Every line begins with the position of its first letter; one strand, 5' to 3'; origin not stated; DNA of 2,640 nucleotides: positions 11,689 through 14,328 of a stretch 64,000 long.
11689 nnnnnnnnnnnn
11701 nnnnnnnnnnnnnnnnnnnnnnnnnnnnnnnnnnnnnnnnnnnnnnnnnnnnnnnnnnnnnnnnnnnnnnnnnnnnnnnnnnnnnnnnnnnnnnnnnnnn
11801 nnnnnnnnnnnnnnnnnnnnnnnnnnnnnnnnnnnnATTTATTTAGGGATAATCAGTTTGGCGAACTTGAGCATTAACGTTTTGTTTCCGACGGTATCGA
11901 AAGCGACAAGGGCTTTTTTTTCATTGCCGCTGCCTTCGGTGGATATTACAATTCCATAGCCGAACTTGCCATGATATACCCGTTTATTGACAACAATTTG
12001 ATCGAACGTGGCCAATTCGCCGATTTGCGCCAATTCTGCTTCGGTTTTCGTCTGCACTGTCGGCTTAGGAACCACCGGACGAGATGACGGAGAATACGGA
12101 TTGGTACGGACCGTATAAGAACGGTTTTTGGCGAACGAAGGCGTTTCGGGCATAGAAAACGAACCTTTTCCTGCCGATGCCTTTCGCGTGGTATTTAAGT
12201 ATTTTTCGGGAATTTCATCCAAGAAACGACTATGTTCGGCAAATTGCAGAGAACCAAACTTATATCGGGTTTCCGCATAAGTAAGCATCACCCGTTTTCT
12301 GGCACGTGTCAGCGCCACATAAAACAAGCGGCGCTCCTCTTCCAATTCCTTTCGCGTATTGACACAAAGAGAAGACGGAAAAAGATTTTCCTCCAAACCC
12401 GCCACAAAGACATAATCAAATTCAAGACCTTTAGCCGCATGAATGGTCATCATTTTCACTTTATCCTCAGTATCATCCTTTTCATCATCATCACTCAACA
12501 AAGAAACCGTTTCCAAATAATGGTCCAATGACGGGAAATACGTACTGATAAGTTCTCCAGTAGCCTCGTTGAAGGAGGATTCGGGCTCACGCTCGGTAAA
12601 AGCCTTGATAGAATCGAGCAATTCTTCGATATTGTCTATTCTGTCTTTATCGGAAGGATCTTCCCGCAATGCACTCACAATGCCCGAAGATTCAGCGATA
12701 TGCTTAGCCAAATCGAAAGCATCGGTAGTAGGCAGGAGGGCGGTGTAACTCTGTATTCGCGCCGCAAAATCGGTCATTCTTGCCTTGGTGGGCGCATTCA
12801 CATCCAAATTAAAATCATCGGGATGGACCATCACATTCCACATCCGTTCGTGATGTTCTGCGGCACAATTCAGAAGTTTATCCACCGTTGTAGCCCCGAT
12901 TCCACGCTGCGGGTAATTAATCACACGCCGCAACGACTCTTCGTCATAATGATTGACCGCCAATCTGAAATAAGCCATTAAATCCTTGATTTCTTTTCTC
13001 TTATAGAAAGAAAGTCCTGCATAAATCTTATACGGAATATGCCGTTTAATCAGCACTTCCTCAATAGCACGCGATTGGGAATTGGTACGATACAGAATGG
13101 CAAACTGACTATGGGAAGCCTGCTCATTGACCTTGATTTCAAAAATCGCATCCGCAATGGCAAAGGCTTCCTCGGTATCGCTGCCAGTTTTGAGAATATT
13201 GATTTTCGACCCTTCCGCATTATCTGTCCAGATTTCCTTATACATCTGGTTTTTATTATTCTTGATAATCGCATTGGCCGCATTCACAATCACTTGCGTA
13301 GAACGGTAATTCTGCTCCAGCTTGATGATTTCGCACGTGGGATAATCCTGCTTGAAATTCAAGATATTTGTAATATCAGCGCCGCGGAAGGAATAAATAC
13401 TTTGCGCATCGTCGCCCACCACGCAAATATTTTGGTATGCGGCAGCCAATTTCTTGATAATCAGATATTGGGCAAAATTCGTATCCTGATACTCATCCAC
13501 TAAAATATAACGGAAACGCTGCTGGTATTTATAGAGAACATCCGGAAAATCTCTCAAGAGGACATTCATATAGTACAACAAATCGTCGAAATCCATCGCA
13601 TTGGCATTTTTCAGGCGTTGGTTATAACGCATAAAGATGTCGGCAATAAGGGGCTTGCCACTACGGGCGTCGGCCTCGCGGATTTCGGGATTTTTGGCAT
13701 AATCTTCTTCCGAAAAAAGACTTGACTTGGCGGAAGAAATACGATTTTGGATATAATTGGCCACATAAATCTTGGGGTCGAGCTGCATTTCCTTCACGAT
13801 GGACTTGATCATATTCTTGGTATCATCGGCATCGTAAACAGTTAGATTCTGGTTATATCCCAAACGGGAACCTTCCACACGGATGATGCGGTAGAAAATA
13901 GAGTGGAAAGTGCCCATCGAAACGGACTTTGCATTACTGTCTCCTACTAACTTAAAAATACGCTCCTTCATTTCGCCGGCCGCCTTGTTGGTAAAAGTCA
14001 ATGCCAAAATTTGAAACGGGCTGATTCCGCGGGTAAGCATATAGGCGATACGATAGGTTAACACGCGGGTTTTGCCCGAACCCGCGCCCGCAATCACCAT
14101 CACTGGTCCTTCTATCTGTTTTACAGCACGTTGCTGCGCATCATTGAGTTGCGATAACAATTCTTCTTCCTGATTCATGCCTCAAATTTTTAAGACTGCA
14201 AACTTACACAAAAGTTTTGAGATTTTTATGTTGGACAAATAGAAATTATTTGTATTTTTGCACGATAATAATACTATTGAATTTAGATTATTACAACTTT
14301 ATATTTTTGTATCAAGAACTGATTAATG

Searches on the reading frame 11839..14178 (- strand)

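Call 70: search_protein_families(library=pfam, proteins=[window:11839-14178:-], max_evalue=0.00001)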
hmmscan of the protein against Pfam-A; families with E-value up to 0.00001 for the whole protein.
window:11839-14178:- (779 aa): 7 families
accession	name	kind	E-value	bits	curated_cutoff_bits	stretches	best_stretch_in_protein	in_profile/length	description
PF00580.27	UvrD-helicase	-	5.8e-87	292.2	23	1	11-280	1-271/271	UvrD/REP helicase N-terminal domain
PF13361.12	UvrD_C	-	7.5e-80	269.4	25.6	1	285-636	1-349/350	UvrD-like helicase C-terminal domain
PF13245.12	AAA_19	-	6.5e-22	78.6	25.1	1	15-265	1-134/134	AAA domain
PF13538.12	UvrD_C_2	-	6.4e-11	42.4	27.4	1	576-632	4-51/52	UvrD-like helicase C-terminal domain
PF21196.3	PcrA_UvrD_tudor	-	1.9e-08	34.4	23.9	1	731-773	2-44/48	PcrA/UvrD tudor domain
PF01443.25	Viral_helicase1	-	8.4e-08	32.7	21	0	560-631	163-225/228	Viral superfamily 1 RNA helicase core domain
PF13604.12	AAA_30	-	4.8e-07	30.2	27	0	10-73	1-65/191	AAA domain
